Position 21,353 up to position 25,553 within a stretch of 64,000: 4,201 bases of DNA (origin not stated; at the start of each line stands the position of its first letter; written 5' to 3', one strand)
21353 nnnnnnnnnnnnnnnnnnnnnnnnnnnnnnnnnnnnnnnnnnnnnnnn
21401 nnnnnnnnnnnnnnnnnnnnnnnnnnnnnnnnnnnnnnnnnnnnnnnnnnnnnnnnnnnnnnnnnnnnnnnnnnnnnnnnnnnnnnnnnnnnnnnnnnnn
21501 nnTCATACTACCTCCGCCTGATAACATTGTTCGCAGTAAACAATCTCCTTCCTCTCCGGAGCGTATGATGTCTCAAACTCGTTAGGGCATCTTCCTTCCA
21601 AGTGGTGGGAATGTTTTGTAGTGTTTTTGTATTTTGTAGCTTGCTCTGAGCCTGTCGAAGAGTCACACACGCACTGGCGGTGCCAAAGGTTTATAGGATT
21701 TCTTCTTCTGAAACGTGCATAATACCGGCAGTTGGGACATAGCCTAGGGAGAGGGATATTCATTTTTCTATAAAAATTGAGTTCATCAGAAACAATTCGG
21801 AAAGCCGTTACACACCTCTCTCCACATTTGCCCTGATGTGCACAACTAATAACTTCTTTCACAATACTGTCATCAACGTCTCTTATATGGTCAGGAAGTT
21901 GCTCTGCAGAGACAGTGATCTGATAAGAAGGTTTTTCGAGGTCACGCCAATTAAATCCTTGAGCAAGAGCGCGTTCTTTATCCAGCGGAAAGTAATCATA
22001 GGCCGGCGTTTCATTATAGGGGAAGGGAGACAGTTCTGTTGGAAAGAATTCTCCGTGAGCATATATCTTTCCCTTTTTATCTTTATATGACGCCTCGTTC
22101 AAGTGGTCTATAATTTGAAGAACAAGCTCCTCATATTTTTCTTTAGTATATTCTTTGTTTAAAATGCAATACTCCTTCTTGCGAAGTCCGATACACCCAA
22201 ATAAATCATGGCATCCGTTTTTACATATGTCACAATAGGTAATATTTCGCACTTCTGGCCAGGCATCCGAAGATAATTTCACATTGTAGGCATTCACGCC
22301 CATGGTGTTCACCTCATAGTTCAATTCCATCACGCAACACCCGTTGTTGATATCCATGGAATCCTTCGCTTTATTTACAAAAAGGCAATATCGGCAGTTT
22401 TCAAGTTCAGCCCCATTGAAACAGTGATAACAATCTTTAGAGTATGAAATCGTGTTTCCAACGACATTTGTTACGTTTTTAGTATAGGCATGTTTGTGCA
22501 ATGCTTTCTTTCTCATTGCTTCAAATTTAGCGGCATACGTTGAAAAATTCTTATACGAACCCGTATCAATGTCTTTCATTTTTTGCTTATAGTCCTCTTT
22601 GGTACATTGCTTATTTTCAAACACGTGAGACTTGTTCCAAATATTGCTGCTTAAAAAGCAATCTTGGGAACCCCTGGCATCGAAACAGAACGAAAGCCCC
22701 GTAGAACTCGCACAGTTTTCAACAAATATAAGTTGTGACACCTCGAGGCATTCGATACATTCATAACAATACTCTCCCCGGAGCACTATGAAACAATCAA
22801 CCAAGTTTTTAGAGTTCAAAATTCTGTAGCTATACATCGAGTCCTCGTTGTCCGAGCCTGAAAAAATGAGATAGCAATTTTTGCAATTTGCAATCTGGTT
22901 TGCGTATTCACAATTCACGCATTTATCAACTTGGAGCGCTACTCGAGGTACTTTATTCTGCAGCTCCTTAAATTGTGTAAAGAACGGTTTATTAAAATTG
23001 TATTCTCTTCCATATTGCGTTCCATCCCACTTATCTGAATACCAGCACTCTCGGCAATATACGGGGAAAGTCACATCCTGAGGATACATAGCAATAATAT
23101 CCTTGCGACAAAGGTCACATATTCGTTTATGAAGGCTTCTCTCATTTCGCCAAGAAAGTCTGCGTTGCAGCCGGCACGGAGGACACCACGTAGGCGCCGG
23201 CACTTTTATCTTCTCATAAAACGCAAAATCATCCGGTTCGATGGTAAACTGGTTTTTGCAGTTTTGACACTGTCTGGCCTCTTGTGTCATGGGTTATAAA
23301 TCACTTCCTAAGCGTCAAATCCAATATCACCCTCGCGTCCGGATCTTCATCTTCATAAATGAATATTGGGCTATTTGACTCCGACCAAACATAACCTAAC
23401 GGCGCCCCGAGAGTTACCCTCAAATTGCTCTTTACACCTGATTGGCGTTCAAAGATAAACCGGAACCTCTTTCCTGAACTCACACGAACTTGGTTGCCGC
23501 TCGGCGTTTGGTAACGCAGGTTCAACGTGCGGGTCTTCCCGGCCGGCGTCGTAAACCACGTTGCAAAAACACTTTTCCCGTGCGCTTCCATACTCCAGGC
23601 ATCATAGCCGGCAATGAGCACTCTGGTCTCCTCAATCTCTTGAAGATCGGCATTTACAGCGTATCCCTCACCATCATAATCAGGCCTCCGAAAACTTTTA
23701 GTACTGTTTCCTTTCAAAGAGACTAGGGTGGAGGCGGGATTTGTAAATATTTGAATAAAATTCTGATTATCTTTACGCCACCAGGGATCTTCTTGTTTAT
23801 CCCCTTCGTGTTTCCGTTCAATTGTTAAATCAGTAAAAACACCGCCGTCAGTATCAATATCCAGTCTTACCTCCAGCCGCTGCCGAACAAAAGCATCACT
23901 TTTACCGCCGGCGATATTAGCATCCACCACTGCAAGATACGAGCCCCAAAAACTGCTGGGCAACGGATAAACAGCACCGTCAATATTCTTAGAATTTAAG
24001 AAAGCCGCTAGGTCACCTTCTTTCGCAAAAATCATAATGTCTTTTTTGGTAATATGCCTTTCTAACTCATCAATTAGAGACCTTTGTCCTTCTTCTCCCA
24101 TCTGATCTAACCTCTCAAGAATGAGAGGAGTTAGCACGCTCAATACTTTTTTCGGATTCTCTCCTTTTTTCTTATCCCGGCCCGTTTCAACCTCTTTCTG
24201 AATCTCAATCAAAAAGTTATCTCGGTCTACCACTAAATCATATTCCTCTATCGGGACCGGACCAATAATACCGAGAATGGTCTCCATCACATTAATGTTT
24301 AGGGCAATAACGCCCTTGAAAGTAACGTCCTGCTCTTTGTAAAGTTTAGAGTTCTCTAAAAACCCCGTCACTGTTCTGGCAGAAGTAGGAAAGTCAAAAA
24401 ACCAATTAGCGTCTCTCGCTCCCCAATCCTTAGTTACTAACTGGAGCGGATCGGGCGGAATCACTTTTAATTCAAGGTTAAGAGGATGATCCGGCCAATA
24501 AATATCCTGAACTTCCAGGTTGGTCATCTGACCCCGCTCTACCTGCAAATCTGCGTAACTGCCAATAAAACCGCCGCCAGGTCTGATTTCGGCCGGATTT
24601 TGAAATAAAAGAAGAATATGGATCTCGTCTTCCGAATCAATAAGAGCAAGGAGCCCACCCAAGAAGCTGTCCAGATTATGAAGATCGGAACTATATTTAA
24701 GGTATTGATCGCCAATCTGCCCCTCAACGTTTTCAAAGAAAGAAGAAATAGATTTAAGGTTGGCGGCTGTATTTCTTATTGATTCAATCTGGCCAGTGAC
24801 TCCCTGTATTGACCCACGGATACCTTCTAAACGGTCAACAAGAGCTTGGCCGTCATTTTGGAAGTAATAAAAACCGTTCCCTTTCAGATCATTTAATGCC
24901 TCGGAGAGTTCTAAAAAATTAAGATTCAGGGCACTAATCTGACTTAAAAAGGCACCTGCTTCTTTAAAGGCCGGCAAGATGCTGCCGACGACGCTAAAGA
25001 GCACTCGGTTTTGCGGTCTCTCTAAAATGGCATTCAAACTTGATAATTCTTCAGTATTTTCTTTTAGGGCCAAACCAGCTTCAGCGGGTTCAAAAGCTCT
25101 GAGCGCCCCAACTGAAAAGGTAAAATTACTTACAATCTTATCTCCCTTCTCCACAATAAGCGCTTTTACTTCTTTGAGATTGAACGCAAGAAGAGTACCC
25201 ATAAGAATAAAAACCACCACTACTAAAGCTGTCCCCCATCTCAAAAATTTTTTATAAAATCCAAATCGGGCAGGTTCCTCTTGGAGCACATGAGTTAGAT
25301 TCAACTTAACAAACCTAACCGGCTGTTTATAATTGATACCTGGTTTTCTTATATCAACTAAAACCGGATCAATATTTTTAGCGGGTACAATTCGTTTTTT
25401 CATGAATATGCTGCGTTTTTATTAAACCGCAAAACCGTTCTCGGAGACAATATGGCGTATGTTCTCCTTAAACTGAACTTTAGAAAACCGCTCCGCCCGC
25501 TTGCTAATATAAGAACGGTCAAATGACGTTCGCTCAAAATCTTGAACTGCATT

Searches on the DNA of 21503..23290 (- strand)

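Call 89: search_rna_families(sources=[L037, L039], threshold=evalue, max_evalue=1)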
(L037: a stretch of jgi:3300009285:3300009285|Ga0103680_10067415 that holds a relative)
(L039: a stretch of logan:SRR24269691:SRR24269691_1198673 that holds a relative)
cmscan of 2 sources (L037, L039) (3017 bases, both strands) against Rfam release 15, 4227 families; matches with E-value up to 1: 2.
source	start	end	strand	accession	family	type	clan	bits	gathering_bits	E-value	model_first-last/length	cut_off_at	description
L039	168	264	-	RF02394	sau-63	Gene; sRNA;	-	24.8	100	0.11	1-98/98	no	Staphylococcus sRNA sau-63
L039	172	304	+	RF02453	ncr952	Gene; sRNA;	-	17.9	100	0.72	1-143/143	no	Bacillus sRNA ncr952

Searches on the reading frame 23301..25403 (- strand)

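Call 7: search_protein_families(library=pfam, proteins=[window:23301-25403:-], max_evalue=1)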
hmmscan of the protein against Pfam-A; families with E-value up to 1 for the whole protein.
window:23301-25403:- (700 aa): 2 families
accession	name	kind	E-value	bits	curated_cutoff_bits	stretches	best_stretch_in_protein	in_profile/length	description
PF13196.11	DUF4012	-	1.7e-18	67.9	28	1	262-403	5-141/144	Protein of unknown function (DUF4012)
PF07835.17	COX4_pro_2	-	0.4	11.4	22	0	52-69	26-43/46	Bacterial aa3 type cytochrome c oxidase subunit IV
